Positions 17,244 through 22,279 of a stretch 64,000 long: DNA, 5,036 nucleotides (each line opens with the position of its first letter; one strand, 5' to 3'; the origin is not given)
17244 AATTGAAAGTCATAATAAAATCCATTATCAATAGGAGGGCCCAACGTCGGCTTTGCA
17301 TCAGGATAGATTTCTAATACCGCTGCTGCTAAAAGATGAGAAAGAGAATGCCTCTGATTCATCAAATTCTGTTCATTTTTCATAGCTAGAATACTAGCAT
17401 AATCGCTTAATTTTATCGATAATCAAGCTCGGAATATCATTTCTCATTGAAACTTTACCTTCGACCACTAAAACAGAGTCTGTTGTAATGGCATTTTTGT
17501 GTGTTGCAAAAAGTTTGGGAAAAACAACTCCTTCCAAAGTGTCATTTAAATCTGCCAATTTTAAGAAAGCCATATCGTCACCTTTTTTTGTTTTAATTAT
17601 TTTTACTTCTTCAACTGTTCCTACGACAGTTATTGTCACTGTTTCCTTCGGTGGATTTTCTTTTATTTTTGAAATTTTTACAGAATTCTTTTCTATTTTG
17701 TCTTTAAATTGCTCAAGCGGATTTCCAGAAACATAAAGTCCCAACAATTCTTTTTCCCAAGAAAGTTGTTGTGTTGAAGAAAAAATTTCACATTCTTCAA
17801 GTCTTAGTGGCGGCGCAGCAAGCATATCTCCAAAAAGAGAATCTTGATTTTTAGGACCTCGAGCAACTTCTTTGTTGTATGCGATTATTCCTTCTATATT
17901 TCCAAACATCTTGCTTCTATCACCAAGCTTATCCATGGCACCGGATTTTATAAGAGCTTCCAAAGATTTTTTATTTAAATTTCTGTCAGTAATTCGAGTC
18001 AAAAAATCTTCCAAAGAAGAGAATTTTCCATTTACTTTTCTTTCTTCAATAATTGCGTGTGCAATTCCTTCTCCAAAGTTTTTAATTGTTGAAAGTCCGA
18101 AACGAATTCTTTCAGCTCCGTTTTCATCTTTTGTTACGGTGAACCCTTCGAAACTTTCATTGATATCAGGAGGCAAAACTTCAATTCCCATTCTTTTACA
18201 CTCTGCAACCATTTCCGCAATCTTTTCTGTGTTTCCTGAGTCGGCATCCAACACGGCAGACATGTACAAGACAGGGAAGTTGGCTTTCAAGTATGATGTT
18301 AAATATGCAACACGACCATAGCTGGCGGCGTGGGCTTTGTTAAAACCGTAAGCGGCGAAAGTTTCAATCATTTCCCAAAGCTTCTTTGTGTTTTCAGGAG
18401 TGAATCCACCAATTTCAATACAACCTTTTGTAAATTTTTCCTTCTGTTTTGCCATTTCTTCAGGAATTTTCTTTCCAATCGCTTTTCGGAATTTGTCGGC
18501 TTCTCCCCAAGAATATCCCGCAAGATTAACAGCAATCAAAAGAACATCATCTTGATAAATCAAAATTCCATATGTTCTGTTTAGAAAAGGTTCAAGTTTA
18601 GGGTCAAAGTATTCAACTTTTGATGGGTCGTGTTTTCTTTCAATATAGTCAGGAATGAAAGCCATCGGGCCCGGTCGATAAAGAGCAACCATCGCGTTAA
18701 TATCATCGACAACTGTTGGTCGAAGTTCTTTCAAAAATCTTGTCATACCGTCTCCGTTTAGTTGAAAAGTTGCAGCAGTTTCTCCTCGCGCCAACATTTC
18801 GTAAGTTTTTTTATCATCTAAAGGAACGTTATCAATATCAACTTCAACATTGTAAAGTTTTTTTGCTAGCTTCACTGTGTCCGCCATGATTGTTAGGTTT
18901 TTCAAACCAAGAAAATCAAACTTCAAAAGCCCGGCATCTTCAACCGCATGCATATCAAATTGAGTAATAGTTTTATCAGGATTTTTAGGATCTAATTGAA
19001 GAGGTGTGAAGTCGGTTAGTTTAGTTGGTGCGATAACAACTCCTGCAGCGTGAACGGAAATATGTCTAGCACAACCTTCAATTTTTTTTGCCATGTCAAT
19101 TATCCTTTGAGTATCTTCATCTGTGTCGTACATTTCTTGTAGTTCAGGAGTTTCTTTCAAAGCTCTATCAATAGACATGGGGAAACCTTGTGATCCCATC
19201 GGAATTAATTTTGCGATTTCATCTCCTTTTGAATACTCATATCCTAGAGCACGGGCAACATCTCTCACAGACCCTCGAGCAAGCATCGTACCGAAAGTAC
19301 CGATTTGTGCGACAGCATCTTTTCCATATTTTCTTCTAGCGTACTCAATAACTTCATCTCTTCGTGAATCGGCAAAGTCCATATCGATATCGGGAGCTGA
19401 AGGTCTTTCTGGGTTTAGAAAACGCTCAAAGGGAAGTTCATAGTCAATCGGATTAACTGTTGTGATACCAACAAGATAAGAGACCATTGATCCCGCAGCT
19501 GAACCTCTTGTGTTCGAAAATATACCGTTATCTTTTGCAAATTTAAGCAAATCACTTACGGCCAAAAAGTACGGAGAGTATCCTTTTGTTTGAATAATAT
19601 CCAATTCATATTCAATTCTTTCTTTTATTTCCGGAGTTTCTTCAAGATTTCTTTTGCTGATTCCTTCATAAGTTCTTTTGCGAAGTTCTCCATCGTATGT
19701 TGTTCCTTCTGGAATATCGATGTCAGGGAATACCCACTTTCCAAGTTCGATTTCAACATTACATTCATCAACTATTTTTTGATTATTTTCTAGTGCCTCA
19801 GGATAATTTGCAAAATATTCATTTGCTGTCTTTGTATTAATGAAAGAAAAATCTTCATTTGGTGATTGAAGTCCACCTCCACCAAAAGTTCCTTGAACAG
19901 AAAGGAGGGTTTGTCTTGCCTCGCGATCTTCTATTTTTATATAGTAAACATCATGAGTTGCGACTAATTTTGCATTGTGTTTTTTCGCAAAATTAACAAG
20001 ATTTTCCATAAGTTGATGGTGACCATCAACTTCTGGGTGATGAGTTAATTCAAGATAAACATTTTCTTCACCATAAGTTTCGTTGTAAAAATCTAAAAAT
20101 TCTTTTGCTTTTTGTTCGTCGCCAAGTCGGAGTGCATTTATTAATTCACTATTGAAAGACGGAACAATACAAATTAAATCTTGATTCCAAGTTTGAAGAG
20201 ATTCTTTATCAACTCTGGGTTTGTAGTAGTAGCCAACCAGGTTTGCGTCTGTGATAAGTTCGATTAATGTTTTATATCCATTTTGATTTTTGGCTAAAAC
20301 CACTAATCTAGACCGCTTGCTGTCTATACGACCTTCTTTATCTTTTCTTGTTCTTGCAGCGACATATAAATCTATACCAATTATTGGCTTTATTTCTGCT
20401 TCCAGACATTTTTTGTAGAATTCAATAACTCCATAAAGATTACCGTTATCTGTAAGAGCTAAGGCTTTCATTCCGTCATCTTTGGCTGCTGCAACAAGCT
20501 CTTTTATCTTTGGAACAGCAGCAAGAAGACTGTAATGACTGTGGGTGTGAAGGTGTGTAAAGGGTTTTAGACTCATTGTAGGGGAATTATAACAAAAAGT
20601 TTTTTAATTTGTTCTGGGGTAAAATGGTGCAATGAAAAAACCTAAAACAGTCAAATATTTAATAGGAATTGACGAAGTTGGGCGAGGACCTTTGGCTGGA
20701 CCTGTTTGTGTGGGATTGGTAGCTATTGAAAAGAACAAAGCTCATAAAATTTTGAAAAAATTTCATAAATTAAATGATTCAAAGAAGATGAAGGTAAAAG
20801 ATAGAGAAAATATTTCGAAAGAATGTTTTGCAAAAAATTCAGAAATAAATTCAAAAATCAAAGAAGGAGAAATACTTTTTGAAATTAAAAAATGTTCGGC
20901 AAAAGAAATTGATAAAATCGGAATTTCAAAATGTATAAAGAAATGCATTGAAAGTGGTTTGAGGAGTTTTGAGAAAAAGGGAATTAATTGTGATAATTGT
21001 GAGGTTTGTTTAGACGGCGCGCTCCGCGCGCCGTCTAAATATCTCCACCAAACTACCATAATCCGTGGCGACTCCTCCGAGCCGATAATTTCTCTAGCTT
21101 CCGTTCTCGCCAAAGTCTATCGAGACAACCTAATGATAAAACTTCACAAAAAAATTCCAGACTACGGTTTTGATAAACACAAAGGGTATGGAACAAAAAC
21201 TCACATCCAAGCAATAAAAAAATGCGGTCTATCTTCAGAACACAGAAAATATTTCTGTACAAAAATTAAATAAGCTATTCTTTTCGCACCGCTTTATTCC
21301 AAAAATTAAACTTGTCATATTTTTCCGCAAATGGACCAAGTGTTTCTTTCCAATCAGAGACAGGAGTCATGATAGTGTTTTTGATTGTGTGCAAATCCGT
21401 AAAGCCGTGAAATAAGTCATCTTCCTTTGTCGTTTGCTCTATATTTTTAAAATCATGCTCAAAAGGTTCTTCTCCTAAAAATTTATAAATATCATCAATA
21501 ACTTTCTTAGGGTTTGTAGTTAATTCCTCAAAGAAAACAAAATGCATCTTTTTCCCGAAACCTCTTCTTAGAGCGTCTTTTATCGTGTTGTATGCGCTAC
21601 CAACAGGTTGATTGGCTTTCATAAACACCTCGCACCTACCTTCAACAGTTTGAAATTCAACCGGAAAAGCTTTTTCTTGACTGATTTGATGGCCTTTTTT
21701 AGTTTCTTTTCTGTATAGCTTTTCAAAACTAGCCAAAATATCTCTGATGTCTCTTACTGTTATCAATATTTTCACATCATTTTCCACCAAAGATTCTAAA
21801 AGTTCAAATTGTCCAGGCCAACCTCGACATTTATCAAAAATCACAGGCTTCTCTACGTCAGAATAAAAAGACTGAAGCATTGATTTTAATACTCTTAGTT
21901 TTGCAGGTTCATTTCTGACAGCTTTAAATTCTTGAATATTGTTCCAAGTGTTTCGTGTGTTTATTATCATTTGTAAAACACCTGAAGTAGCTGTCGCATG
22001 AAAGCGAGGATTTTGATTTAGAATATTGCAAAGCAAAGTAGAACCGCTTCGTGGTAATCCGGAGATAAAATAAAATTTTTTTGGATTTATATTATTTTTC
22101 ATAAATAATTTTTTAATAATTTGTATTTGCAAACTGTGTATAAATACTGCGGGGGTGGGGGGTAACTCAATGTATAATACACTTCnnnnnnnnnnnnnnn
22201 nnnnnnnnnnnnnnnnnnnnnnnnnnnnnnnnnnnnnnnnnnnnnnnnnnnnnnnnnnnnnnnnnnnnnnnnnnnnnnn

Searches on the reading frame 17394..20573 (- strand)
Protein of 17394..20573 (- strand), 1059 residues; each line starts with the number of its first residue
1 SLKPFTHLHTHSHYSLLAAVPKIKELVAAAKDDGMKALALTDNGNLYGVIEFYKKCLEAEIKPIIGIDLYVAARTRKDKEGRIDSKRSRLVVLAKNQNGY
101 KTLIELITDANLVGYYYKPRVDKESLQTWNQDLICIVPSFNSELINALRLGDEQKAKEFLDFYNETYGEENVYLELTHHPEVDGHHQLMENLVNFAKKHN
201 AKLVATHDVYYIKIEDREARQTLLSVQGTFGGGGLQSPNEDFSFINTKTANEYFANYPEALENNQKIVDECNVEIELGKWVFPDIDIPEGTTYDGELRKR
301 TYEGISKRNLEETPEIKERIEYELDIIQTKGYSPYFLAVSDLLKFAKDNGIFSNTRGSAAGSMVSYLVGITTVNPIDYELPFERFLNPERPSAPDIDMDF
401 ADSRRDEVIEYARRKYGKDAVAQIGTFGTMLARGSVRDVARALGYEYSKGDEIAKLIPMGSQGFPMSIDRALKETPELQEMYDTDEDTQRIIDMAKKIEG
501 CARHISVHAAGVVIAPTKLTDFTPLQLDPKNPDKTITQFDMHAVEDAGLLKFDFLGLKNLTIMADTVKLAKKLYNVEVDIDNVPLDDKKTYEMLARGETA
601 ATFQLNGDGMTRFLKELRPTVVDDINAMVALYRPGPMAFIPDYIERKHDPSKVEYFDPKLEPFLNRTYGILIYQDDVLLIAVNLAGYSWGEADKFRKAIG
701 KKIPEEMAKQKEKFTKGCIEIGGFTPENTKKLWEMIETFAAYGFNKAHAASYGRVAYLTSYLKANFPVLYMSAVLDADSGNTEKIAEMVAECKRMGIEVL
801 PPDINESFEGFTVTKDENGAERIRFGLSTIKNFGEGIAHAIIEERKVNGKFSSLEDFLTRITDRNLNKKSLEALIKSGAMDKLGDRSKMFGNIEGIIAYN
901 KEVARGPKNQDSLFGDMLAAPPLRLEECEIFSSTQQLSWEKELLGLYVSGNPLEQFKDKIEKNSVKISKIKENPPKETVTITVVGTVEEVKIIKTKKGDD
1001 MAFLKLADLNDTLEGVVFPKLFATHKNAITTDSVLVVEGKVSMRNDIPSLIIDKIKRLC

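Call 50: search_protein_families(library=pfam, proteins=[window:17394-20573:-], max_evalue=0.00001)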
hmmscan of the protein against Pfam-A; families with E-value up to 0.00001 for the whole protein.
window:17394-20573:- (1059 aa): 5 families
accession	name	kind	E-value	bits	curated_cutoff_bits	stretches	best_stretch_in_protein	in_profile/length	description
PF07733.18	DNA_pol3_alpha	-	8.4e-96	321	23.9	1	296-556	2-260/260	Bacterial DNA polymerase III alpha NTPase domain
PF17657.6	DNA_pol3_finger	-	4.5e-54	182.7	22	1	559-720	1-164/166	Bacterial DNA polymerase III alpha subunit finger domain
PF02811.25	PHP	-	9.7e-47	159.8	26.4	1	7-179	1-164/164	PHP domain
PF14579.12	HHH_6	-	4.8e-29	100.8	25.6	1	796-887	1-88/90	Helix-hairpin-helix motif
PF01336.31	tRNA_anti-codon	-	1.3e-09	38.3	27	1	981-1057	1-74/75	OB-fold nucleic acid binding domain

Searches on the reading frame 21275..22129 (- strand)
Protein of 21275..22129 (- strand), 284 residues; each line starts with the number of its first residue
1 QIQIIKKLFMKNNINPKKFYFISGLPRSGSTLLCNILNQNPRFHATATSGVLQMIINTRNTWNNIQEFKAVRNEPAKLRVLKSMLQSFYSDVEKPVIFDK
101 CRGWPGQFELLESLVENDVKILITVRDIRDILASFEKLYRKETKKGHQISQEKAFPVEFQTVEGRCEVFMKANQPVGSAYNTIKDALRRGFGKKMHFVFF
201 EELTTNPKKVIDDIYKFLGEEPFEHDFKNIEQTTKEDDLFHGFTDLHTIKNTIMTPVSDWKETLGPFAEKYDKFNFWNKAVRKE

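Call 22: search_protein_families(library=pfam, proteins=[window:21275-22129:-], max_evalue=0.001)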
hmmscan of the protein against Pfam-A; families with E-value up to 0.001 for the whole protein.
window:21275-22129:- (284 aa): 2 families
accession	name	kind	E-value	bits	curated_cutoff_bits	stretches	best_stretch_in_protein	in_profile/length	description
PF00685.33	Sulfotransfer_1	-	4.2e-18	66.1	22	1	21-232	5-193/255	Sulfotransferase domain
PF13469.12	Sulfotransfer_3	-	7.3e-15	56.2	27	1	21-221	3-213/216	Sulfotransferase family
